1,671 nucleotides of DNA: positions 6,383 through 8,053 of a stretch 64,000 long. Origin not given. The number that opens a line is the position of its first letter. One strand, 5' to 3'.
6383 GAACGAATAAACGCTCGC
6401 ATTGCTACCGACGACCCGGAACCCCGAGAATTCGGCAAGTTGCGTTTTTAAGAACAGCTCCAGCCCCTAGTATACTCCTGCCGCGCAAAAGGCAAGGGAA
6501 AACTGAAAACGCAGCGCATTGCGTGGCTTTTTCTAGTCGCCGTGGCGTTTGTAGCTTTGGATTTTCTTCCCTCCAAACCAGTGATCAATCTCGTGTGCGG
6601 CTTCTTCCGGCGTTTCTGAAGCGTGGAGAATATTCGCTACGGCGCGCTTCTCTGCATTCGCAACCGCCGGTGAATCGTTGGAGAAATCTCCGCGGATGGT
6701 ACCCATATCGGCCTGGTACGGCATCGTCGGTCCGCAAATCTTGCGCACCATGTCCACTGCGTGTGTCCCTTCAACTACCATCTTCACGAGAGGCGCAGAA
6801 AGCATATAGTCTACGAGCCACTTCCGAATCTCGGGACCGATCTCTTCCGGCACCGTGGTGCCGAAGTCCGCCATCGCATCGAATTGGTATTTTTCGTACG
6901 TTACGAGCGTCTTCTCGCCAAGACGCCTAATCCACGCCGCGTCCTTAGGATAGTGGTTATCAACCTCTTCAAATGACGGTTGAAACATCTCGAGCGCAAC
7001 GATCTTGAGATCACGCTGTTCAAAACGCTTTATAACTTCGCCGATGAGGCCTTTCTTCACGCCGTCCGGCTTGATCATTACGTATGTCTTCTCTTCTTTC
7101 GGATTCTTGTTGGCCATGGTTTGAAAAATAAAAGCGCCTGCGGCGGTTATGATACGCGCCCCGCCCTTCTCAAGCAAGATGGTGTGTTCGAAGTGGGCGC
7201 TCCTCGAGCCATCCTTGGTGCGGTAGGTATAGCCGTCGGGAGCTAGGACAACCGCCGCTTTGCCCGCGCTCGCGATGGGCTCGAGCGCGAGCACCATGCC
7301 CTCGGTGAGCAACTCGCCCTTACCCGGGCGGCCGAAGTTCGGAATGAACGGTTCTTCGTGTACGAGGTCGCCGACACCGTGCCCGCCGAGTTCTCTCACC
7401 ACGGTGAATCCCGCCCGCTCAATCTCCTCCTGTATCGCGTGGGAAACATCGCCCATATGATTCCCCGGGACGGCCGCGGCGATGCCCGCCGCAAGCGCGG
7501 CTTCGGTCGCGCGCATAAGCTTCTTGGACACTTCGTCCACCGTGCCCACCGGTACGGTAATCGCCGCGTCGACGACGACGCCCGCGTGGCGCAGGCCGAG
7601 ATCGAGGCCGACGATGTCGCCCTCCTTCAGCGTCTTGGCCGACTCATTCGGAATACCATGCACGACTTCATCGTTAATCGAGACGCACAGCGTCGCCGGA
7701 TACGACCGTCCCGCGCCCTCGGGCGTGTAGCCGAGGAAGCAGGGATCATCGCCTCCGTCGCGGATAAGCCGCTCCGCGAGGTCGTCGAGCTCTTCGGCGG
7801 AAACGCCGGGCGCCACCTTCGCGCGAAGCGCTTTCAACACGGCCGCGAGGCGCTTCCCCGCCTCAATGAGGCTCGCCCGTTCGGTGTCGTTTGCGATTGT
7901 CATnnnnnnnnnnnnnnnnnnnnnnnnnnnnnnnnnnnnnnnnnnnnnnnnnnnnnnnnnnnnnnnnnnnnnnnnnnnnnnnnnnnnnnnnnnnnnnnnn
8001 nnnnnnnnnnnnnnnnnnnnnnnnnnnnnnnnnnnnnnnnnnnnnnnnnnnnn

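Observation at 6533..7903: Methionine aminopeptidase fused in-frame to nucleoside diphosphate kinase at the end of the ribosomal spc/alpha region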

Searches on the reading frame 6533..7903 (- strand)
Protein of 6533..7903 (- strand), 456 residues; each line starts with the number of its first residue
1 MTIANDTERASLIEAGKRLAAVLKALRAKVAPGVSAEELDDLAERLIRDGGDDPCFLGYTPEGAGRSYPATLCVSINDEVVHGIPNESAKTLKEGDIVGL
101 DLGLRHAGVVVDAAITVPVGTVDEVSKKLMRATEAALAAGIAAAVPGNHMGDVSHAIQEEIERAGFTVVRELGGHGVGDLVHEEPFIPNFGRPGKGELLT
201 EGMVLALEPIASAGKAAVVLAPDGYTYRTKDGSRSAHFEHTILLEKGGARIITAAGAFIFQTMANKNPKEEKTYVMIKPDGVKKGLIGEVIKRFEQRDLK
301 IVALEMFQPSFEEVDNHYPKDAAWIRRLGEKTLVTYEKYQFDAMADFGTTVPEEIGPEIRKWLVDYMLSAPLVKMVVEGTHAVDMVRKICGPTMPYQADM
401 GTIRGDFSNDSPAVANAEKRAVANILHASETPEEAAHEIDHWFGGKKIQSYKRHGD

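Call 3: search_protein_families(library=pfam, proteins=[window:6533-7903:-])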
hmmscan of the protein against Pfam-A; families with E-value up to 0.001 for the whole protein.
window:6533-7903:- (456 aa): 2 families
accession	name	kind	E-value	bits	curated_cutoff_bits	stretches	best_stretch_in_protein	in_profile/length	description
PF00557.29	Peptidase_M24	-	6.9e-42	144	23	1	12-245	3-207/208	Metallopeptidase family M24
PF00334.24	NDK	-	4.2e-35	121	27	2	363-447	60-134/135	Nucleoside diphosphate kinase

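Call 5: find_homologous_proteins(query=window:6533-7903:-)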
Query window:6533-7903:- (456 aa): 7825 proteins with E <= 0.001 among 8000 candidates; the best 120 are listed.
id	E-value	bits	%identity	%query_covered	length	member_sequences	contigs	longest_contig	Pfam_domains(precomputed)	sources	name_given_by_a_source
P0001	7.7e-138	478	85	56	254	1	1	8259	PF00557.30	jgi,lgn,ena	-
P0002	8.1e-138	478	85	56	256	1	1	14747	PF00557.30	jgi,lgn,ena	-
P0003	1.7e-136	473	86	55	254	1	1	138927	PF00557.30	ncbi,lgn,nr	ncbi:MAG: type I methionyl aminopeptidase [bacterium]|nr:type I methionyl aminopeptidase [bacterium]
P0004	1.7e-136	473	86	56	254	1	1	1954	PF00557.30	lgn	-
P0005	1.7e-136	473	86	55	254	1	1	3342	PF00557.30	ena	-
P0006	2.3e-136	473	86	55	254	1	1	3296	PF00557.30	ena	-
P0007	4.3e-136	472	86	55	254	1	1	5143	PF00557.30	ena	-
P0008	5.8e-136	472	85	56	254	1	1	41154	PF00557.30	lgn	-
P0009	6.7e-136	471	85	55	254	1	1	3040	PF00557.30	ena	-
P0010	7.5e-136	471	85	56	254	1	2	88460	PF00557.30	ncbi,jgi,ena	-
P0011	8.1e-136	471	86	56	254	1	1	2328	PF00557.30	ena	-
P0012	9.8e-136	471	86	55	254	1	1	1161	PF00557.30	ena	-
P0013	1.3e-135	470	86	56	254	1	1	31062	PF00557.30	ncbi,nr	ncbi:type I methionyl aminopeptidase [Patescibacteria group bacterium]|nr:type I methionyl aminopept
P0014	1.4e-135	470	85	55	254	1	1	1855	PF00557.30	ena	-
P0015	1.7e-135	470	84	56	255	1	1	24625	PF00557.30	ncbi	-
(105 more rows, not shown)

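Call 7: find_encoding_contigs(protein=P0003, flank=4000, max_places=3)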
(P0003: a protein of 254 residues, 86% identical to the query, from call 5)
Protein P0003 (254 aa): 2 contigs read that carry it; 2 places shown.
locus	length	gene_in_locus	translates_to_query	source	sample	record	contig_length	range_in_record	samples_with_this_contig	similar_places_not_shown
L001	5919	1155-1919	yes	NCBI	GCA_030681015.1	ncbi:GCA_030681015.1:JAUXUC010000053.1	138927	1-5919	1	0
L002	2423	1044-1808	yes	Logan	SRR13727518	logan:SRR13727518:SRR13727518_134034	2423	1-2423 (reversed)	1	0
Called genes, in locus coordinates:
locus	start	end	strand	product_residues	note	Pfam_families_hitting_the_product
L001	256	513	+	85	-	-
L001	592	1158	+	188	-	PF13238:AAA_18, PF13671:AAA_33, PF00406:ADK, PF13207:AAA_17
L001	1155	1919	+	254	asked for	PF00557:Peptidase_M24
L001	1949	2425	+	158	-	PF00334:NDK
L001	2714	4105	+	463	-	PF00753:Lactamase_B, PF23023:Anti-Pycsar_Apyc1 (weak), PF12706:Lactamase_B_2 (weak), PF16661:Lactamase_B_6 (weak), PF10996:Beta-Casp, PF07521:RMMBL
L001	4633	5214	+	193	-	PF20803:PaaX_M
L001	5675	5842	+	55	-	-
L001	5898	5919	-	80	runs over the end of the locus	-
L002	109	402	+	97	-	-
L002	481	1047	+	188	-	PF13238:AAA_18, PF13671:AAA_33, PF00406:ADK, PF13207:AAA_17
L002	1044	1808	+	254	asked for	PF00557:Peptidase_M24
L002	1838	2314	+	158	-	PF00334:NDK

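Call 8: find_encoding_contigs(protein=P0010, flank=4000, max_places=3)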
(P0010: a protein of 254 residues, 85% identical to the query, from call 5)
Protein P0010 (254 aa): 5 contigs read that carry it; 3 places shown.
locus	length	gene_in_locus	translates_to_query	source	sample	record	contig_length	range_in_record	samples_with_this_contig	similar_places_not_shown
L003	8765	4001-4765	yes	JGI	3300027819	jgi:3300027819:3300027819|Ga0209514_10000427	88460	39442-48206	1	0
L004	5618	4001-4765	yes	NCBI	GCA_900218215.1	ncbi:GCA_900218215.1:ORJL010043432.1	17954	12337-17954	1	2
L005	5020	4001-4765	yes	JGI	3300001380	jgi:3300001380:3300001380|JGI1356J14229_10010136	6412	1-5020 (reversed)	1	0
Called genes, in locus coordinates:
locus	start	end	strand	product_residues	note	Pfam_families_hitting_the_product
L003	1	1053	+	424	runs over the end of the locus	PF00344:SecY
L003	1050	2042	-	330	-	-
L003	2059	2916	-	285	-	-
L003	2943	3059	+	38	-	-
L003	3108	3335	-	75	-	-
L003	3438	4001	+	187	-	PF13238:AAA_18 (weak), PF13671:AAA_33, PF00406:ADK, PF13207:AAA_17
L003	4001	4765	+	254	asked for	PF00557:Peptidase_M24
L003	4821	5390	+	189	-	PF00334:NDK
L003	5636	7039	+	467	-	PF00753:Lactamase_B, PF23023:Anti-Pycsar_Apyc1 (weak), PF16661:Lactamase_B_6, PF12706:Lactamase_B_2 (weak), PF10996:Beta-Casp, PF07521:RMMBL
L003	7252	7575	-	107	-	PF00453:Ribosomal_L20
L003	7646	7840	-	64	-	PF01632:Ribosomal_L35p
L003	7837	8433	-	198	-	PF05198:IF3_N, PF00707:IF3_C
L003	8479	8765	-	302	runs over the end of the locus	PF13091:PLDc_2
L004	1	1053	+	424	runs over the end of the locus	PF00344:SecY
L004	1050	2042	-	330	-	-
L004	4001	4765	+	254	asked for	PF00557:Peptidase_M24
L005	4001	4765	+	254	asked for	PF00557:Peptidase_M24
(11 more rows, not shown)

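Call 9: find_encoding_contigs(protein=P0002, flank=4000, max_places=3)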
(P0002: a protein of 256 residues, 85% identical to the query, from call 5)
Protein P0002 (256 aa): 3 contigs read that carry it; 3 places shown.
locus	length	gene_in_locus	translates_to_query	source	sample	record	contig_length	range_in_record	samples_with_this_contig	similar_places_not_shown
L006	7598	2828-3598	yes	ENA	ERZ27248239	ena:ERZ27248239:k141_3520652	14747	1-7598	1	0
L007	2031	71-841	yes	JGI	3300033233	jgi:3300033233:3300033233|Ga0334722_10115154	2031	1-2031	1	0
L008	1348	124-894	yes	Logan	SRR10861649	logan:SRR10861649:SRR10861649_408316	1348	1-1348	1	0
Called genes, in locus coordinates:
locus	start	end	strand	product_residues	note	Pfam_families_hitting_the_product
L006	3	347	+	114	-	?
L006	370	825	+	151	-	PF00828:Ribosomal_L27A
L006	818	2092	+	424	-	PF00344:SecY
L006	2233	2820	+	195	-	PF13671:AAA_33, PF00406:ADK, PF13207:AAA_17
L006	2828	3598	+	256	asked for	PF00557:Peptidase_M24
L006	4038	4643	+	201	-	PF00334:NDK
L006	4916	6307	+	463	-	PF00753:Lactamase_B, PF23023:Anti-Pycsar_Apyc1 (weak), PF12706:Lactamase_B_2 (weak), PF16661:Lactamase_B_6, PF10996:Beta-Casp, PF07521:RMMBL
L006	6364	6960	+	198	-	-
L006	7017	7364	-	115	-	PF00453:Ribosomal_L20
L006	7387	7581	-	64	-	PF01632:Ribosomal_L35p (weak)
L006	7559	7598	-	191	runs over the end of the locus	PF05198:IF3_N, PF00707:IF3_C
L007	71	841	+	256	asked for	PF00557:Peptidase_M24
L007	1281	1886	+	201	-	PF00334:NDK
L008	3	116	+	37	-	?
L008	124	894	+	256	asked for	PF00557:Peptidase_M24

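Call 12: find_encoding_contigs(protein=window:6533-7903:-, flank=5000, max_places=10)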
Protein window:6533-7903:- (456 aa): no gene with exactly this product is on record in the collection.

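Call 14: find_related_loci(query=window:6533-7903:-, collection=genome_contigs, flank=3000)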
Query window:6533-7903:- (456 aa) in genome_contigs; peptide patterns used: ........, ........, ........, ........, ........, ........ (x = any residue, [..] = any of these).
74 stretches matched a pattern; 26 encode a relative of the query (tblastn E <= 1e-3); 26 distinct loci.
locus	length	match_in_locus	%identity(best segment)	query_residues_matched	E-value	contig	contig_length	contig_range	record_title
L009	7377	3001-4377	82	1-456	0e+0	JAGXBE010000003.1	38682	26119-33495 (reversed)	MAG: Patescibacteria group bacterium isolate REEB93 contig-150_1107, whole genome shotgun sequence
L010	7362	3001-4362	64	1-452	0e+0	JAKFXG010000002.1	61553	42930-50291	MAG: Candidatus Parcubacteria bacterium isolate ND2_Bin_26 ND2_0000031, whole genome shotgun sequence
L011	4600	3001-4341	63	1-452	0e+0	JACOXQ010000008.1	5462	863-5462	MAG: Candidatus Kaiserbacteria bacterium isolate NC_groundwater_157_Ag_S-0.1um_53_9 S4_GD2017_2_S1_scaffold_23809, whole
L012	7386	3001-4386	59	1-452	1e-169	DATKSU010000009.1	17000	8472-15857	MAG TPA_asm: Candidatus Paceibacterota bacterium isolate SMAG_U14062 k141_1267880, whole genome shotgun sequence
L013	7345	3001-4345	83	1-452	5e-166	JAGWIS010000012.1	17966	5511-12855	MAG: Patescibacteria group bacterium isolate REEB12 contig-150_3877, whole genome shotgun sequence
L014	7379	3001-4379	82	1-456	0e+0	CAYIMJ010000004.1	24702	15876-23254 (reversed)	MAG TPA_asm: uncultured Candidatus Saccharibacteria bacterium isolate ERP119705_co25_280 genome assembly, contig: NODE_1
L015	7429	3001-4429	83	1-456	0e+0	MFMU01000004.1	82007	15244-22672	MAG: Candidatus Kaiserbacteria bacterium RIFOXYD1_FULL_47_14 rifoxyd1_full_scaffold_206, whole genome shotgun sequence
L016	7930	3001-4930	82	1-456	8e-135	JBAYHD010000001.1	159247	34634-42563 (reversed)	MAG: Candidatus Paceibacterota bacterium isolate SO_2016_GW1_141 scaffold00203_OW334_2016, whole genome shotgun sequence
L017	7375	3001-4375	78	1-456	4e-134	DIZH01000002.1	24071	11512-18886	MAG TPA_asm: Patescibacteria group bacterium UBA6033 UBA6033_contig_4630, whole genome shotgun sequence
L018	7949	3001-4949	81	1-452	2e-133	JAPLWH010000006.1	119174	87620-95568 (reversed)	MAG: Candidatus Kaiserbacteria bacterium isolate LacPavin_0818_WC50_MAG_53_14 LacPavin_0818_WC50_scaffold_156335, whole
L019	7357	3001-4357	79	1-452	0e+0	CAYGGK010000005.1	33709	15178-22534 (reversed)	MAG TPA_asm: uncultured Candidatus Saccharibacteria bacterium isolate ERP113451_co3_264 genome assembly, contig: NODE_87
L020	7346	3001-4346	77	1-456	0e+0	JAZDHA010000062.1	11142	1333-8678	MAG: bacterium isolate MEGAHIT-group-0.294 k141_18658437, whole genome shotgun sequence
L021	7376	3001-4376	79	1-456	0e+0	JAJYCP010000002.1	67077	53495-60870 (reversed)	MAG: bacterium isolate BP9.bin55 NODE_586_length_67077_cov_3.266527, whole genome shotgun sequence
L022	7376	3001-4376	82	1-456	0e+0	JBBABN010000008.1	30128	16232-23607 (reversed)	MAG: Candidatus Paceibacterota bacterium isolate SO_2017_LW1_21 NODE_1099_length_30128_cov_1.037299_LW64-88_2017, whole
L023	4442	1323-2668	81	1-456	0e+0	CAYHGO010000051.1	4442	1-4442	MAG TPA_asm: uncultured Candidatus Saccharibacteria bacterium isolate ERP119705_co12_96 genome assembly, contig: NODE_27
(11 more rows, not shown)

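Call 18: find_related_loci(query=window:6533-7903:-, collection=metagenome_contigs, flank=2500)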
Query window:6533-7903:- (456 aa) in metagenome_contigs; peptide patterns used: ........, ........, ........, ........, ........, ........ (x = any residue, [..] = any of these).
98 stretches matched a pattern; 45 encode a relative of the query (tblastn E <= 1e-3); 45 distinct loci.
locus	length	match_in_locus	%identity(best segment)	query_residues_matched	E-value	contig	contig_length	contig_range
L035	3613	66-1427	85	1-451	0e+0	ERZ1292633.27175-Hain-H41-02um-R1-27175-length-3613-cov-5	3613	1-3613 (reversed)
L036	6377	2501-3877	82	1-456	0e+0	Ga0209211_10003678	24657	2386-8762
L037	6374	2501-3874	81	1-456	0e+0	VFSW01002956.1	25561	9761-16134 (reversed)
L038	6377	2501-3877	81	1-456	0e+0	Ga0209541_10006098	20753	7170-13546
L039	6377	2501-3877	81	1-456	0e+0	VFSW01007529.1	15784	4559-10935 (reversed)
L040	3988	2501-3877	79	1-456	0e+0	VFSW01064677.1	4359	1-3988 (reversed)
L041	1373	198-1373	81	1-389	0e+0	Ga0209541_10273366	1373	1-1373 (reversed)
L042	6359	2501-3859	64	1-452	0e+0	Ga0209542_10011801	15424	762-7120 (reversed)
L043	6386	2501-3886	59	1-452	1e-169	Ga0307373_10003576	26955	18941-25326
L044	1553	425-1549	66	1-379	2e-179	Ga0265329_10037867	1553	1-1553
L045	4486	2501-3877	56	3-455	4e-159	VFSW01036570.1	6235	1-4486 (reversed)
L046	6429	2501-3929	83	1-456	0e+0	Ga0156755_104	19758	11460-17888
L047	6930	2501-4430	82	1-456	8e-135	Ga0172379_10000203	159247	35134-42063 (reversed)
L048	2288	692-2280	81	1-326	2e-143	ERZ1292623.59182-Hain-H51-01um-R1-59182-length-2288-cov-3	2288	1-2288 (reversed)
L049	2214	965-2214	82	1-385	0e+0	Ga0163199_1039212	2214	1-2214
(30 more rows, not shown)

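Call 20: search_protein_representatives(protein=window:6533-7903:-)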
Query: 456 residues. Proteins with E-value up to 0.001 (for the whole library): 18647; up to 1e-10: 7764; up to 1e-30: 1234. The best 150 are listed.
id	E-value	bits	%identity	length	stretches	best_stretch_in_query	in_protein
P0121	1.4e-75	270.9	51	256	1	7-254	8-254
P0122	4.1e-71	256.2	51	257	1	3-253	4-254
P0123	6.4e-66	239.1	49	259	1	8-255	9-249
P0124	1.6e-65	237.8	50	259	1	8-256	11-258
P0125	2.8e-65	237.0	47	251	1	1-255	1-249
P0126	1.1e-64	235.0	45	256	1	2-253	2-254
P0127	2.2e-64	234.1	50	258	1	11-253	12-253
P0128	3.4e-64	233.5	47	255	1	2-254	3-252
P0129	3.7e-64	233.3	50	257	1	8-253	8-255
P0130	4.2e-64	233.1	46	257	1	1-253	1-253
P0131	4.2e-64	233.1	48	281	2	105-253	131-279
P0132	5.9e-64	232.6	45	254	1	4-253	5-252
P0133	1.5e-63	231.3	49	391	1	2-254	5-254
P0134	1.8e-63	231.1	51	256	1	12-254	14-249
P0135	3.2e-63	230.2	45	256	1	7-254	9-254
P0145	1.5e-61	224.7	49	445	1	8-255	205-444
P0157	1.5e-60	221.4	47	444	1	12-253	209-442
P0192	2.9e-56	207.3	49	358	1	14-248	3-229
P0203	1.2e-55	205.2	45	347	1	10-257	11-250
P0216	1.7e-54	201.5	44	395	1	4-254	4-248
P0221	8.1e-54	199.2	46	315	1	10-248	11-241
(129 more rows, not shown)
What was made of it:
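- Tried and rejected: Map representatives with extra length in call 20 might have been hidden Map-NDK proteins.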

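Call 37: list_cluster_members(proteins=[P0271, window:6533-7903:-, window:7145-7903:-])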
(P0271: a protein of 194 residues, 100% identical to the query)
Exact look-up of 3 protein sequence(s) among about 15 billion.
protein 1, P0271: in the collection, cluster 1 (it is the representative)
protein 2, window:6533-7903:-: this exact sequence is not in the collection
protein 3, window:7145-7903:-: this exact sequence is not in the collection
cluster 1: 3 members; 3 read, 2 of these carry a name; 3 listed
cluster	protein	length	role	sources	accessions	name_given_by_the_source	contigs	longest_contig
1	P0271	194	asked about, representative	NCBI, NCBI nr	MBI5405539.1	nucleoside-diphosphate kinase [Candidatus Kaiserbacteria bacterium]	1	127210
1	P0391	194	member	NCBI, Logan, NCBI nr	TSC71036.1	MAG: nucleoside-diphosphate kinase [Parcubacteria group bacterium Gr01-1014_49]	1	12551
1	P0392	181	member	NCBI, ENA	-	-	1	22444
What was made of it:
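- On Conserved bifunctional (Rosetta-stone type) fusion-protein family: The exact protein is not on record (calls 12, 37)
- No Map product from this genome is on record, which fits a pseudogene flag in GenBank (calls 12, 37).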
